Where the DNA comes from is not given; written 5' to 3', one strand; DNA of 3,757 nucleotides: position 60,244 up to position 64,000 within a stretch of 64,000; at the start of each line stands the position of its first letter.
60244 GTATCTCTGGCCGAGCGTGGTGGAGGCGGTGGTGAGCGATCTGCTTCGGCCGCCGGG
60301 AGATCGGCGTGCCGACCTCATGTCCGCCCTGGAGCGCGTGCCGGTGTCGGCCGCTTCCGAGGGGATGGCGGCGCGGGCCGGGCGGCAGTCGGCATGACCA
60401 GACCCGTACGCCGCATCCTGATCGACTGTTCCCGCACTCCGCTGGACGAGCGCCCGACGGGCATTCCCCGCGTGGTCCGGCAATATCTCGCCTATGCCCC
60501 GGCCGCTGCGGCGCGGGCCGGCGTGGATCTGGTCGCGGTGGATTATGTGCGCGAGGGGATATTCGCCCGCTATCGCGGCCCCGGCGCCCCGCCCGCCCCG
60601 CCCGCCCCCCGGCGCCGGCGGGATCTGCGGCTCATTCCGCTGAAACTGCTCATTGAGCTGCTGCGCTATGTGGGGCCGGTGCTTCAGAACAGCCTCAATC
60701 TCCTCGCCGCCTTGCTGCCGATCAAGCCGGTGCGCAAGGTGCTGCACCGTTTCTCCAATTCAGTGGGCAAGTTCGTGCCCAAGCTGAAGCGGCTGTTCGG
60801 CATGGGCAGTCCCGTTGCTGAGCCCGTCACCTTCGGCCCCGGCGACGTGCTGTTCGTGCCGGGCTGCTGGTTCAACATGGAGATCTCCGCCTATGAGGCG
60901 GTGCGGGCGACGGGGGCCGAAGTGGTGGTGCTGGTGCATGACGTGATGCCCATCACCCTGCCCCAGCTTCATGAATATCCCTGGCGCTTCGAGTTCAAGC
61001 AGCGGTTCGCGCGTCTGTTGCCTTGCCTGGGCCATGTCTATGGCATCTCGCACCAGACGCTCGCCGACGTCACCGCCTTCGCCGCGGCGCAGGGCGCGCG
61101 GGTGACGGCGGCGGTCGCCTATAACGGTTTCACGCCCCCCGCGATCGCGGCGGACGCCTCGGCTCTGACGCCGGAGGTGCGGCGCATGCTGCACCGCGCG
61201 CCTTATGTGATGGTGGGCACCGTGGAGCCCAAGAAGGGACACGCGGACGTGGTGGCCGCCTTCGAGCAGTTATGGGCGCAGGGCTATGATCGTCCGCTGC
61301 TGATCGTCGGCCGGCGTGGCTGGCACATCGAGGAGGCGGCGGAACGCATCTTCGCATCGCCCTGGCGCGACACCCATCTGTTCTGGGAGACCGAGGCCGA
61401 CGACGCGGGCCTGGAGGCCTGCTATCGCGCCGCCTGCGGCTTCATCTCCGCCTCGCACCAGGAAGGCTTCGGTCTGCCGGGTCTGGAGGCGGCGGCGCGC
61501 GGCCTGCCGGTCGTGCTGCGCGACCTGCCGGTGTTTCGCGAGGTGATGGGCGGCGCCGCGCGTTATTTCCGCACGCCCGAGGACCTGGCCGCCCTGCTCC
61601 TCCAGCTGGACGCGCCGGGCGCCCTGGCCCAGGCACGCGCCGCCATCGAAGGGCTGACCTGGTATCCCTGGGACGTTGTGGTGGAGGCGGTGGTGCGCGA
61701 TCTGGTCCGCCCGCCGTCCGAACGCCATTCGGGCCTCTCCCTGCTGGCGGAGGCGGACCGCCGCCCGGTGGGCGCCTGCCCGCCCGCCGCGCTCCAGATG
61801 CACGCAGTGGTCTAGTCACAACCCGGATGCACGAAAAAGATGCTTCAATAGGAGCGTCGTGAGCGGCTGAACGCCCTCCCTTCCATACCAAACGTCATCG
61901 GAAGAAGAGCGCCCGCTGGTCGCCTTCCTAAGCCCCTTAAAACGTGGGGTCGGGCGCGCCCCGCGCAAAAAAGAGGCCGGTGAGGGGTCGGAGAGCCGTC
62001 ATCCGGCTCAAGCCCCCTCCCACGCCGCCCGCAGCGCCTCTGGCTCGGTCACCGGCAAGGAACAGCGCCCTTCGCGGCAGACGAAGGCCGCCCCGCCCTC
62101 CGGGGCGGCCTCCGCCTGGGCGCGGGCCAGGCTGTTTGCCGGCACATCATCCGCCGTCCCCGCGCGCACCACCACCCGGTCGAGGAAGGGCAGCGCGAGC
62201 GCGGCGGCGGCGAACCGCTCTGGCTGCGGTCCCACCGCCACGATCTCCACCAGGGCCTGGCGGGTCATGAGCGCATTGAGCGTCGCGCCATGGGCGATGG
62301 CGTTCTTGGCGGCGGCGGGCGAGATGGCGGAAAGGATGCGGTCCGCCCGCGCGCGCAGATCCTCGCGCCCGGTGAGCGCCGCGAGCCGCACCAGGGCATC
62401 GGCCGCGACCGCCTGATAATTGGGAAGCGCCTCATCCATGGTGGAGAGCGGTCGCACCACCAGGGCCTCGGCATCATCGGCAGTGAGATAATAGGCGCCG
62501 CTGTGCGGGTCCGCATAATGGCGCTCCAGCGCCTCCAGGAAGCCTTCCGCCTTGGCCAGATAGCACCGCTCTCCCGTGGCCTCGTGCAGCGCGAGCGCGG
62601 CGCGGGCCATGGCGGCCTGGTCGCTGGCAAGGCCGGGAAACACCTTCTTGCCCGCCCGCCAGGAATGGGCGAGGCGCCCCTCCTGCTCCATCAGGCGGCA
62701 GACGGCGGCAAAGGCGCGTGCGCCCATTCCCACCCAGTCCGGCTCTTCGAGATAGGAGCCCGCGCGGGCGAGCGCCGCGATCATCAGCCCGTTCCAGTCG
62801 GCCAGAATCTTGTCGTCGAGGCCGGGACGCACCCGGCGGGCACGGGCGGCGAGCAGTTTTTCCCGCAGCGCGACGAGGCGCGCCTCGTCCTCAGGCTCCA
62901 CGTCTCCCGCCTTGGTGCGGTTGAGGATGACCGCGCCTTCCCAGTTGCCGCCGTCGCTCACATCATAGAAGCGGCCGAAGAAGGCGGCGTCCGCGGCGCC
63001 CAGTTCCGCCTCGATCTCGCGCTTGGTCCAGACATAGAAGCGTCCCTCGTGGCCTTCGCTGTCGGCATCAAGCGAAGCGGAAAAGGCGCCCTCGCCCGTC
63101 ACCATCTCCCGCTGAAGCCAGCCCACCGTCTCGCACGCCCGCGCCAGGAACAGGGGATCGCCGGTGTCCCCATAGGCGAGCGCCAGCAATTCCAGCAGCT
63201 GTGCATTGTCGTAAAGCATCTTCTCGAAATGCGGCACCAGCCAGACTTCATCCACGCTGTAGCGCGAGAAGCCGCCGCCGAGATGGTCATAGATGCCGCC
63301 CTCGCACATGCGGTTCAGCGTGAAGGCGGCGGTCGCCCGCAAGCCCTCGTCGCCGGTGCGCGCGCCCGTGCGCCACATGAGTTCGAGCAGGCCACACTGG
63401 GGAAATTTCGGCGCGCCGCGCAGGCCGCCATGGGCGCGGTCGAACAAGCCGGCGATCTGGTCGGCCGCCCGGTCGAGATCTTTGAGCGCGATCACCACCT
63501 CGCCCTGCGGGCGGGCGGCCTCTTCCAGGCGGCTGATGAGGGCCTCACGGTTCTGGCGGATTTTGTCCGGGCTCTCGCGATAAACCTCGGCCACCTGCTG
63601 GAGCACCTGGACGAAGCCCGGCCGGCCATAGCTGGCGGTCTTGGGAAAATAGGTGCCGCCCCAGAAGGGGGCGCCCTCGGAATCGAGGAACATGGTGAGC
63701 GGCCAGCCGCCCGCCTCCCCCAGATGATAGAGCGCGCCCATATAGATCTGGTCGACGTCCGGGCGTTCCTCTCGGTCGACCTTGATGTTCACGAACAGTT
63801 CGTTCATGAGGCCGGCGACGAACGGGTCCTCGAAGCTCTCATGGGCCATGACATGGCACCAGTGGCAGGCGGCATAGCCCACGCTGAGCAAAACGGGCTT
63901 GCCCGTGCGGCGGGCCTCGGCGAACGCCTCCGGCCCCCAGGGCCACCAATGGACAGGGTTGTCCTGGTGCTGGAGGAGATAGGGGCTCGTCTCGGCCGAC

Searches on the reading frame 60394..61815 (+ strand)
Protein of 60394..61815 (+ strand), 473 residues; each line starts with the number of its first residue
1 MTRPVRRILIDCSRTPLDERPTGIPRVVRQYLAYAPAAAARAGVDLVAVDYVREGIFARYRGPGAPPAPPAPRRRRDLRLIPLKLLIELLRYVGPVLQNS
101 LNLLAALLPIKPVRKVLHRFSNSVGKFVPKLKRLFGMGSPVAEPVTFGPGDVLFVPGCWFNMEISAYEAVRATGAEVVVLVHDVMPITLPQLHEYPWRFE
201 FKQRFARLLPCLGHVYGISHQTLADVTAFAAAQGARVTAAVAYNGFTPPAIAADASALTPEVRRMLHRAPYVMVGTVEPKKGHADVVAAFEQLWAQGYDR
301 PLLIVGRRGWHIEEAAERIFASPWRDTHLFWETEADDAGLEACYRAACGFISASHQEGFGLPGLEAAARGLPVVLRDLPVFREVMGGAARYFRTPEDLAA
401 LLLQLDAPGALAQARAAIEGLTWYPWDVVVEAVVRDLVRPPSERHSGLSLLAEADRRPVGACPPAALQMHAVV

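Call 43: search_protein_families(library=pfam, proteins=[window:60394-61815:+])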
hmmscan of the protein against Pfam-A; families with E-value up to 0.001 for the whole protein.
window:60394-61815:+ (473 aa): 3 families
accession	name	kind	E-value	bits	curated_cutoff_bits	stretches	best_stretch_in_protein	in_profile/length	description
PF00534.26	Glycos_transf_1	-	1.5e-14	54.3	26.4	1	272-387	19-133/172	Glycosyl transferases group 1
PF13692.12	Glyco_trans_1_4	-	7.8e-13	49.3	27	1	272-404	5-138/142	Glycosyl transferases group 1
PF20706.3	GT4-conflict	-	5.4e-08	32.7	26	1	268-375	197-310/385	Family 4 Glycosyltransferase in conflict systems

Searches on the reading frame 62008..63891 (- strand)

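Call 43: search_protein_families(library=pfam, proteins=[window:62008-63891:-])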
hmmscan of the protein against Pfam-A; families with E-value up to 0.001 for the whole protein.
window:62008-63891:- (627 aa): 2 families
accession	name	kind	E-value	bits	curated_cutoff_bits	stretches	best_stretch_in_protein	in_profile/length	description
PF03190.21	Thioredox_DsbH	-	9.1e-51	172.5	27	1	1-122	41-162/163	Protein of unknown function, DUF255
PF07221.17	GlcNAc_2-epim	-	0.00084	19.1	23.4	0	428-476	281-329/347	N-acylglucosamine 2-epimerase (GlcNAc 2-epimerase)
